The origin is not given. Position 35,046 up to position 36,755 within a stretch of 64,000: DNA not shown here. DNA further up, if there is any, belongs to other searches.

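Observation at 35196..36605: ADP-dependent sugar kinase family gene in an alphaproteobacterial core region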

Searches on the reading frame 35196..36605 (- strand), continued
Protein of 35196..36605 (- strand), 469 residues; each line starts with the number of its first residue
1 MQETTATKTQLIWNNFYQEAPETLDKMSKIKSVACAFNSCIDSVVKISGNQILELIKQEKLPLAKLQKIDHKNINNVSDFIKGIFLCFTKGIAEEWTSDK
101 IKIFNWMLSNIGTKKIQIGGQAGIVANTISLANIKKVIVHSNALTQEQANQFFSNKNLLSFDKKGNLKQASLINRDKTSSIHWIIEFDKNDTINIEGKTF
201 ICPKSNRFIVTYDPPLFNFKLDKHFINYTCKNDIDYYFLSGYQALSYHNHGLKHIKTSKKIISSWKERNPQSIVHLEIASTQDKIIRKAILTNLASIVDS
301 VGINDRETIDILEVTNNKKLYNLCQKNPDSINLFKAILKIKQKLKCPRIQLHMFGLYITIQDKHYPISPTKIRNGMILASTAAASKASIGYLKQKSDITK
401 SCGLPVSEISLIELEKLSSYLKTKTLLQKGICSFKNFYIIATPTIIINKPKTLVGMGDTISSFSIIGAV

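Call 58: find_related_loci(query=A1, collection=genome_contigs, flank=1000)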
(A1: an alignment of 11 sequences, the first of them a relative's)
Query A1 (475 aa) in genome_contigs; peptide patterns used: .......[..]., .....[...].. (x = any residue, [..] = any of these).
117 stretches matched a pattern; 56 encode a relative of the query (tblastn E <= 1e-3); 56 distinct loci.
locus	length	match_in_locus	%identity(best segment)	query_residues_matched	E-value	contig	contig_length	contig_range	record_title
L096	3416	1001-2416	54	1-472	7e-162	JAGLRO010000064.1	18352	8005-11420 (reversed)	MAG: Candidatus Heimdallarchaeota archaeon isolate RS_9_2 ROV157_9.bin.2.fa_64, whole genome shotgun sequence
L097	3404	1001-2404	47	1-471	1e-127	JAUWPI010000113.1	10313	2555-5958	MAG: Candidatus Heimdallarchaeota archaeon isolate CSMAG_2472 CSMAG_2472_k141_1448401_length_10313_cov_10.6252, whole ge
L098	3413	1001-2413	46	1-474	1e-123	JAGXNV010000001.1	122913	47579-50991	MAG: Candidatus Heimdallarchaeota archaeon isolate bin51 NODE_1_length_122913_cov_6.928832, whole genome shotgun sequenc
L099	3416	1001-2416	46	1-475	3e-123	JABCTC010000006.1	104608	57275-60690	MAG: Candidatus Heimdallarchaeota archaeon isolate HM4_B41 NODE_51_length_104608_cov_1.71818_ID_39265516, whole genome s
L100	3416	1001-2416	45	1-475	1e-120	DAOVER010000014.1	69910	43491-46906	MAG TPA_asm: Candidatus Heimdallarchaeota archaeon isolate CSMAG_1088 CSMAG_1088_k141_1652818_length_69910_cov_43.4218,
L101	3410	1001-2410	43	1-472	2e-120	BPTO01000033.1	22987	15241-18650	MAG: Candidatus Heimdallarchaeota archaeon 8H_bin2 DNA, 8H_mb2_bin2_NODE_89, whole genome shotgun sequence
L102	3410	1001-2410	44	1-471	1e-120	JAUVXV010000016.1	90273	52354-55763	MAG: Candidatus Heimdallarchaeota archaeon isolate CSMAG_1225 CSMAG_1225_k141_1721582_length_90273_cov_17.9881, whole ge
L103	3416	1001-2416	44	1-475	9e-117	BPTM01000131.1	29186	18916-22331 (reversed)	MAG: Candidatus Heimdallarchaeota archaeon 7H_bin003 DNA, 7H_mbSensitive_bin3_NODE_91, whole genome shotgun sequence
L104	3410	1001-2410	43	1-472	9e-116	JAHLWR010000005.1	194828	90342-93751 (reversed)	MAG: Candidatus Heimdallarchaeota archaeon isolate 18H4_34 NODE_16_length_194828_cov_50.954229, whole genome shotgun seq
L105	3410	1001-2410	43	1-471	6e-121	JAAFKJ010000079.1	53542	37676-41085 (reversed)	MAG: Candidatus Heimdallarchaeota archaeon isolate C4.bin.22 k83_691005, whole genome shotgun sequence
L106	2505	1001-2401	46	1-471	1e-117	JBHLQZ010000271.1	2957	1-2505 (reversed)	MAG: Candidatus Thorarchaeota archaeon isolate QM1B.68 QM1B.68@221119, whole genome shotgun sequence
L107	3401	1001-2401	42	1-471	9e-112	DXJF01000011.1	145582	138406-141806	MAG TPA_asm: Candidatus Heimdallarchaeota archaeon isolate CR1378_bin_8 k127_11847, whole genome shotgun sequence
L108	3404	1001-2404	43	1-471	5e-111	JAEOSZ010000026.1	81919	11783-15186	MAG: Candidatus Heimdallarchaeota archaeon isolate YT1_002 k127_7432154, whole genome shotgun sequence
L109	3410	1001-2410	42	1-471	1e-110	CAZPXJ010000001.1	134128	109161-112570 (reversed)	MAG TPA_asm: uncultured archaeon isolate SRP214966_co2_105 genome assembly, contig: NODE_66_length_134128_cov_6.369209,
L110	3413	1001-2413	43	1-474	3e-109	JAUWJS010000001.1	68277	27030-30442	MAG: Candidatus Heimdallarchaeota archaeon isolate CSMAG_2326 CSMAG_2326_k127_4187888_length_68277_cov_134.2328, whole g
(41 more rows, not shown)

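Call 59: find_related_loci(query=A2, collection=genome_contigs, flank=1000)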
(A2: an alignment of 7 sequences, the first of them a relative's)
Query A2 (494 aa) in genome_contigs; peptide patterns used: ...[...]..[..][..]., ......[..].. (x = any residue, [..] = any of these).
506 stretches matched a pattern; 462 encode a relative of the query (tblastn E <= 1e-3); the best 80 are kept; 80 distinct loci.
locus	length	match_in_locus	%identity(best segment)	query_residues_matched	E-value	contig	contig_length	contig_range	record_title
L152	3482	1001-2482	86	1-494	0e+0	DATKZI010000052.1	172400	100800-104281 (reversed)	MAG TPA_asm: Candidatus Bathyarchaeia archaeon isolate SMAG_U14241 k141_930377, whole genome shotgun sequence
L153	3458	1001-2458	53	1-487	6e-173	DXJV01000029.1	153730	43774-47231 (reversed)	MAG TPA_asm: Candidatus Heimdallarchaeota archaeon isolate MAG_147 k141_1131249, whole genome shotgun sequence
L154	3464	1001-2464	51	2-487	3e-171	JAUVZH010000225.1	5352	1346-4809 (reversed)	MAG: Candidatus Heimdallarchaeota archaeon isolate CSMAG_1263 CSMAG_1263_k141_789889_length_5352_cov_5.9789, whole genom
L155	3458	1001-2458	50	2-486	3e-166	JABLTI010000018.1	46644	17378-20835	MAG: Promethearchaeati archaeon isolate HMA_bin2.83 metabat2_83_fa_scaffold_905, whole genome shotgun sequence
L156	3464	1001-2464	50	2-487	7e-166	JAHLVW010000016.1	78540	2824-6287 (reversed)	MAG: Candidatus Heimdallarchaeota archaeon isolate 12F4_9 k141_11953, whole genome shotgun sequence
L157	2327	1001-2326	48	2-442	2e-151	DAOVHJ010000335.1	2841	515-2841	MAG TPA_asm: Candidatus Heimdallarchaeota archaeon isolate CSMAG_1338 CSMAG_1338_k141_4925922_length_2841_cov_10.7511, w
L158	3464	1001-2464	44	2-487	3e-129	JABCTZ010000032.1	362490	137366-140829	MAG: Candidatus Heimdallarchaeota archaeon isolate HM7_B34 k127_4095323, whole genome shotgun sequence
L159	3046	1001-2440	41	1-484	2e-120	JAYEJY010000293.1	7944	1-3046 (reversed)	MAG: Promethearchaeati archaeon isolate MAG151 MAG151_293, whole genome shotgun sequence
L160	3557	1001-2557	37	2-484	2e-109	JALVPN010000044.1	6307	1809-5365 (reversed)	MAG: Promethearchaeota archaeon isolate A3_metabat1_scaf2bin.173 A3_NODE_16661_length_6307_cov_1.465534, whole genome sh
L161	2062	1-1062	45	134-486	1e-101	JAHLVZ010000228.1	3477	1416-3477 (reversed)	MAG: Candidatus Heimdallarchaeota archaeon isolate 12R2_15 NODE_10725_length_3477_cov_9.790473, whole genome shotgun seq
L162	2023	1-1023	44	146-485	2e-96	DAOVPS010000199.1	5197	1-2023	MAG TPA_asm: Candidatus Heimdallarchaeota archaeon isolate CSMAG_1555 CSMAG_1555_k141_348905_length_5197_cov_82.0000, wh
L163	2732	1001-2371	34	3-481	9e-68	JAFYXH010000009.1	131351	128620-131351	MAG: Alphaproteobacteria bacterium isolate RGIG7506 Water_buffalos_Colon.Co__c1136198, whole genome shotgun sequence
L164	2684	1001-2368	33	3-481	3e-67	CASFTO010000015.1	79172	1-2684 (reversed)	uncultured Alphaproteobacteria bacterium isolate SI.A54.metabat-bins.112 genome assembly, contig: SI.A54.metabat-bins.11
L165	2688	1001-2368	32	3-481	1e-66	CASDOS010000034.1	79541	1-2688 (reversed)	uncultured Alphaproteobacteria bacterium isolate SI.O27.metabat-bins.10 genome assembly, contig: SI.O27.metabat-bins.10.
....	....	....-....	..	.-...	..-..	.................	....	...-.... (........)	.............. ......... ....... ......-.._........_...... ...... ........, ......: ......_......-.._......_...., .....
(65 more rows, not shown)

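Call 67: search_solved_structures(query=P0146, max_evalue=0.001, show_alignments=1)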
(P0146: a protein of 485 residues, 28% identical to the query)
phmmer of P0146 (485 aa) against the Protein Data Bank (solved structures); distinct sequences matched with E-value up to 0.001: 14.
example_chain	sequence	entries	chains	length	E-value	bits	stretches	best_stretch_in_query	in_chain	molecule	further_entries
6c8z_A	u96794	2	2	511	1.5e-72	247.8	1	15-480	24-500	ADP-dependent phosphofructokinase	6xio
4b8r_A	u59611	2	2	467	1.6e-61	211.5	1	12-480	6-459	ADP-DEPENDENT GLUCOKINASE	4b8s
1gc5_A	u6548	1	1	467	4.1e-61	210.1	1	12-480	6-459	ADP-DEPENDENT GLUCOKINASE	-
5o5x_A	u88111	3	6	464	4.2e-55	190.3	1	12-379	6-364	ADP-dependent glucokinase,ADP-dependent glucokinase,ADP-dependent glucokinase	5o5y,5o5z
5k27_A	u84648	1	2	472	5.2e-54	186.7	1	39-480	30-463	ancMT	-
5kkg_A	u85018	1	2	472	1.4e-53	185.3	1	39-480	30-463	ancMT E72A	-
1l2l_A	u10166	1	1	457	2.7e-53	184.4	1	15-480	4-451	ADP-dependent Glucokinase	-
1ua4_A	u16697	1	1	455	2.9e-53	184.3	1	17-480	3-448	ADP-dependent glucokinase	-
5o0i_A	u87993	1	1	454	5.1e-53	183.4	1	18-480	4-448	ADP-dependent glucokinase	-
5o0j_A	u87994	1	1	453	6.2e-53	183.2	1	18-480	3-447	ADP-dependent glucokinase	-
1u2x_A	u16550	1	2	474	2.9e-48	167.8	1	42-480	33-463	ADP-specific phosphofructokinase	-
3drw_A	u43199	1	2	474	2.2e-47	164.8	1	47-480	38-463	ADP-specific phosphofructokinase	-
5od2_A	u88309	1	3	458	3.2e-46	161.1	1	44-480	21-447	Bifunctional ADP-specific glucokinase/phosphofructokinase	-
5ccf_A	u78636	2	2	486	1.7e-13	53.1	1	164-479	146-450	ADP-dependent glucokinase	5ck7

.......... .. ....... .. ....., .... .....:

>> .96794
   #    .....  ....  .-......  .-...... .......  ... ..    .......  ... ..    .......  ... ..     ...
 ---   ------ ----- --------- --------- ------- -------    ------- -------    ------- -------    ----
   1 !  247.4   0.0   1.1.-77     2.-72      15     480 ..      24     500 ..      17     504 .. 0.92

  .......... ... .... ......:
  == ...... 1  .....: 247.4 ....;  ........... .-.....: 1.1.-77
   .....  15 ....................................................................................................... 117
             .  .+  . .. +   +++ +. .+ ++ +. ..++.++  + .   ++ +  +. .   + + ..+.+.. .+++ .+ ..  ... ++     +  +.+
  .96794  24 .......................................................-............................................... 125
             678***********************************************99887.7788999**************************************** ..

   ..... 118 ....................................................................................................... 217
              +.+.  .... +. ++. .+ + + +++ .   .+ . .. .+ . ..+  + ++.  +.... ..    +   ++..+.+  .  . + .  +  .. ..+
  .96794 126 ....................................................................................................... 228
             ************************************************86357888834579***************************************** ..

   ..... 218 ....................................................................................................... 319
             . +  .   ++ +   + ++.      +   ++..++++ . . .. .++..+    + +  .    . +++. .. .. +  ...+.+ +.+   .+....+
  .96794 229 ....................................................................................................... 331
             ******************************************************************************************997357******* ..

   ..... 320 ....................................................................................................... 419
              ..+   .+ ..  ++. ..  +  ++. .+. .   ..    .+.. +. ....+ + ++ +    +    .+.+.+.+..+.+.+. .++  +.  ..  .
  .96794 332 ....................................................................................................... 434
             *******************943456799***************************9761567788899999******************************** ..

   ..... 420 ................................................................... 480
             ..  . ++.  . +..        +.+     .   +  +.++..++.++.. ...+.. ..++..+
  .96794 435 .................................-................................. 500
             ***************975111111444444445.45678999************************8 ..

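Call 68: list_cluster_members(proteins=[P0146, P0204, P0144, P0178, P0169, P0131, P0139, P0135, P0159, P0124])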
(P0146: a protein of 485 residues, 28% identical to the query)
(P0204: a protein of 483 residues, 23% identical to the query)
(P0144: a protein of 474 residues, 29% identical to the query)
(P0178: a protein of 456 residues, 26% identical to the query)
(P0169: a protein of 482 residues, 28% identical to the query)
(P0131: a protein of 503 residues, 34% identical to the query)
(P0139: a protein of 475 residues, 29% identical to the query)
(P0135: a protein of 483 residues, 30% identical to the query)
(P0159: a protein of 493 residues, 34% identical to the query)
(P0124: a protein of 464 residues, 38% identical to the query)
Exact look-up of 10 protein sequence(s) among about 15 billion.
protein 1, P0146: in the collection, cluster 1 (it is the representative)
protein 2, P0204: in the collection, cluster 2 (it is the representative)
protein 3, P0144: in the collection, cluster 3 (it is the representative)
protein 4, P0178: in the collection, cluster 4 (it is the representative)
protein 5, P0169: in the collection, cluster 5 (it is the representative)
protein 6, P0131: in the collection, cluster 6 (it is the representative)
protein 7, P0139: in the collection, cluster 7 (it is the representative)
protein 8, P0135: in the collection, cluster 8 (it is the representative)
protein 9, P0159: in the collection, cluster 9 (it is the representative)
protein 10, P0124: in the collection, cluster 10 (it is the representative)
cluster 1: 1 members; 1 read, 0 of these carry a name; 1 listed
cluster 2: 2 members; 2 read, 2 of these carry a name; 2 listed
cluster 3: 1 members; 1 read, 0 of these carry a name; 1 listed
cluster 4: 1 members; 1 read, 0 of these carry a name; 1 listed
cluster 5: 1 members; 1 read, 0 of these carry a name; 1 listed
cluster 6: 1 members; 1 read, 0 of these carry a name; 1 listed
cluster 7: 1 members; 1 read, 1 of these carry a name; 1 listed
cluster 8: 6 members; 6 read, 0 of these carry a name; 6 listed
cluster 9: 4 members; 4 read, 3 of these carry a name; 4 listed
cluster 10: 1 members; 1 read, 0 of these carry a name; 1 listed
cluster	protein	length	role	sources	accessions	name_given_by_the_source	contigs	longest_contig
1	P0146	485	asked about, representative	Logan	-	-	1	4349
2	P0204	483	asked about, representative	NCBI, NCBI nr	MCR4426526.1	MAG: hypothetical protein NUW23_10120 [Firmicutes bacterium] | hypothetical protein [Bacillota bacterium]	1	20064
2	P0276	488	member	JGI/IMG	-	ADP-dependent phosphofructokinase/glucokinase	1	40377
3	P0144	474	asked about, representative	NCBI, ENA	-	-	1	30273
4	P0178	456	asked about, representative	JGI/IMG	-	-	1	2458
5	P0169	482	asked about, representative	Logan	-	-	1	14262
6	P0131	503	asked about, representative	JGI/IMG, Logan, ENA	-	-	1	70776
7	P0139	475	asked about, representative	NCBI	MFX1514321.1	MAG: ADP-dependent glucokinase/phosphofructokinase [Promethearchaeota archaeon]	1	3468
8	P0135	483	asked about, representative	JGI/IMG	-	-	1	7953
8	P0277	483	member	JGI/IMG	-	-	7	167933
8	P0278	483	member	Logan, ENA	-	-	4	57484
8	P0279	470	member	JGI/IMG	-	-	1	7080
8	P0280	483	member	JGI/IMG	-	-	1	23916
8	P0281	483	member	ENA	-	-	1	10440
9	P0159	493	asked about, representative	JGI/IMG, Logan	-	ADP-dependent phosphofructokinase/glucokinase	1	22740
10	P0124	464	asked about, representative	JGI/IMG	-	-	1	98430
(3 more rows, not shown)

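Call 85: search_protein_families(library=pfam, proteins=[L080:3986-4960:+, L080:5247-5846:+, L080:7803-8840:+, L080:9131-10129:-, L074:3037-4572:-, L074:4624-5433:-, L074:7854-9323:+, L074:9262-11310:+], max_evalue=0.0001)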
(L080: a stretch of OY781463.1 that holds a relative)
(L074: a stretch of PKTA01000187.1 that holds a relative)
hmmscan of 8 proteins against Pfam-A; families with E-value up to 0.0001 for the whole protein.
L080:3986-4960:+ (324 aa): 1 family
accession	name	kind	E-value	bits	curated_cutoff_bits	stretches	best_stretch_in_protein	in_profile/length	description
PF11335.13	DUF3137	-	2.5e-33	115.3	26.1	1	166-316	1-139/139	Protein of unknown function (DUF3137)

L080:5247-5846:+ (199 aa): 1 family
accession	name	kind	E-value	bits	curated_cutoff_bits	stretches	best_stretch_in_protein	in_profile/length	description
PF06940.17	DUF1287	-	5.8e-66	221.7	25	1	39-197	6-163/163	Domain of unknown function (DUF1287)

L080:7803-8840:+ (345 aa): 2 families
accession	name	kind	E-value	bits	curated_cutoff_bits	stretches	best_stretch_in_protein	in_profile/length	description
PF01595.25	CNNM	-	3.7e-29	102.1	28.4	1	8-179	3-181/181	Cyclin M transmembrane N-terminal domain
PF00571.33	CBS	-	5.5e-10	39.9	24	1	261-314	2-56/57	CBS domain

L080:9131-10129:- (332 aa): 1 family
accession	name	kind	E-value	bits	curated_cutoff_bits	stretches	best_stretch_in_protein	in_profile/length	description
PF11288.14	DUF3089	-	1.4e-48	165.6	23.4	1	52-240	1-207/207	Protein of unknown function (DUF3089)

L074:3037-4572:- (511 aa): 3 families
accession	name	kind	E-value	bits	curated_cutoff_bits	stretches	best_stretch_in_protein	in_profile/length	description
PF15902.12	Sortilin-Vps10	-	3.2e-14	53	33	1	313-396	2-87/446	Sortilin, neurotensin receptor 3,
PF18962.6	Por_Secre_tail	-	8.3e-08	32.9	27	1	429-506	3-72/75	Secretion system C-terminal sorting domain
PF13860.13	FlgD_ig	-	1.3e-06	28.7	27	1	438-500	12-77/79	FlgD Ig-like domain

L074:4624-5433:- (269 aa): 2 families
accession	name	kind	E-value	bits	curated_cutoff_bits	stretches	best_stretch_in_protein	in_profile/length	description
PF15902.12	Sortilin-Vps10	-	2.5e-12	46.8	33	1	107-231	3-114/446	Sortilin, neurotensin receptor 3,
PF14870.12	PSII_BNR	-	8.8e-05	22.3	27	0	105-154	125-174/303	Photosynthesis system II assembly factor YCF48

L074:7854-9323:+ (489 aa): 0 families

L074:9262-11310:+ (682 aa): 0 families

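Call 98: predict_structure(alignment_id=A4)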
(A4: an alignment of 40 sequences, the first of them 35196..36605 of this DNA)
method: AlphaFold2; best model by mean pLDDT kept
length: 469 residues; sequences in the alignment: 40
mean_pLDDT: 94.4   pTM: 0.91
mean pLDDT of the five models: 94.4, 94.1, 93.9, 93.2, 92.5
residues with pLDDT >= 90: 414; 70-90: 52; 50-70: 1; < 50: 2
segments of 3 or more residues with pLDDT < 50: none
pLDDT, mean of each block of 10 residues (from residue 1): 73 97 97 95 94 95 95 93 96 89 92 90 96 98 92 98 97 88 93 96 93 88 96 97 90 96 97 95 94 96 95 95 96 98 96 96 97 98 97 97 95 97 96 97 94 92 93
secondary structure, 60 per line:
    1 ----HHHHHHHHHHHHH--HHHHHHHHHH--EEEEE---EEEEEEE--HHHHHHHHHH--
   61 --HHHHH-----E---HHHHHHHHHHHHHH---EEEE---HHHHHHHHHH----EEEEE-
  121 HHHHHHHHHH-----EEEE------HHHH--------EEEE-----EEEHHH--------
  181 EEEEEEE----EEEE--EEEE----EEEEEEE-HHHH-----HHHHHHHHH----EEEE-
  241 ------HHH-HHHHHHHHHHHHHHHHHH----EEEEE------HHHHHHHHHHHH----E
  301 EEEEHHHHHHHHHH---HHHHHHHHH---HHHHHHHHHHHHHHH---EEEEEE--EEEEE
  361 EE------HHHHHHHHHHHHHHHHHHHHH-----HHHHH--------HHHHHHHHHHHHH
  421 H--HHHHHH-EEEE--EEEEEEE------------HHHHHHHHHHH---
elements in order: H5-17 H20-29 E32-36 E40-46 H49-58 H63-67 H77-90 E94-97 H101-110 E115-119 H121-130 E136-139 H146-149 E158-161 E167-169 E181-187 E192-195 E198-201 E206-212 H214-217 H223-231 E236-239 H251-268 E273-277 H284-295 E300-304 H305-314 H318-326 H330-344 E348-353 E356-362 H369-389 H395-399 H408-421 H424-429 E431-434 E437-443 H456-466

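Call 100: fold_search(model_id=the predicted structure, library=pdb)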
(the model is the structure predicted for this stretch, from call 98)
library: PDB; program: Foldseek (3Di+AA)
matches with E <= 10: 1022; with E <= 0.001: 76
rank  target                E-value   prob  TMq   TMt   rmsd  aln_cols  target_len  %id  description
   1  6c8z                  3.9e-41  1.00  0.79  0.76   5.7       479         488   30  Last common ancestor of ADP-dependent phosphofructokinases from Methanosarcinales (released 2018-02-07)
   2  1ua4                  2.1e-36  1.00  0.86  0.88   2.8       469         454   28  Crystal Structure of an ADP-dependent Glucokinase from Pyrococcus furiosus (released 2004-02-27)
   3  6xio                  1.3e-35  1.00  0.87  0.88   2.4       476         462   29  ADP-dependent kinase complex with fructose-6-phosphate and ADPbetaS (released 2021-01-20)
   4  5o0j                  2.6e-35  1.00  0.87  0.90   2.4       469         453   25  ADP-dependent glucokinase from Pyrococcus horikoshii (released 2018-05-30)
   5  1gc5                  4.8e-35  1.00  0.87  0.87   3.0       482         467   23  CRYSTAL STRUCTURE OF A NOVEL ADP-DEPENDENT GLUCOKINASE FROM THERMOCOCCUS LITORALIS (released 2001-07-25)
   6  5od2_B                5.1e-35  1.00  0.86  0.88   2.4       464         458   23  Crystal structure of ADP-dependent glucokinase from Methanocaldococcus jannaschii (released 2018-01-31)
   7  5o0i                  7.5e-35  1.00  0.83  0.86   3.0       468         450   25  ADP-dependent glucokinase from Pyrococcus horikoshii (released 2018-05-30)
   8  5od2_A                9.3e-35  1.00  0.86  0.88   2.4       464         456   23  Crystal structure of ADP-dependent glucokinase from Methanocaldococcus jannaschii (released 2018-01-31)
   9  4b8s                  1.7e-34  1.00  0.89  0.89   2.5       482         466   22  Crystal Structure of Thermococcus litoralis ADP-dependent Glucokinase (GK) (released 2013-07-10)
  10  4b8r                  5.5e-34  1.00  0.85  0.85   3.4       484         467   23  Crystal Structure of Thermococcus litoralis ADP-dependent Glucokinase (GK) (released 2013-07-10)
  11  5kkg_B                2.3e-33  1.00  0.83  0.86   3.1       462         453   25  Crystal structure of E72A mutant of ancestral protein ancMT of ADP-dependent sugar kinases family (released 2017-07-26)
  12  5k27_B                4.6e-33  1.00  0.81  0.84   3.3       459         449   25  Crystal structure of ancestral protein ancMT of ADP-dependent sugar kinases family. (released 2017-05-24)
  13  1u2x_A                1.1e-32  1.00  0.73  0.76   5.0       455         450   24  Crystal Structure of a Hypothetical ADP-dependent Phosphofructokinase from Pyrococcus horikoshii OT3 (released 2004-09-14)
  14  5k27_A                1.2e-32  1.00  0.79  0.81   3.8       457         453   25  Crystal structure of ancestral protein ancMT of ADP-dependent sugar kinases family. (released 2017-05-24)
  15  5kkg_A                1.2e-32  1.00  0.77  0.81   3.8       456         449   24  Crystal structure of E72A mutant of ancestral protein ancMT of ADP-dependent sugar kinases family (released 2017-07-26)
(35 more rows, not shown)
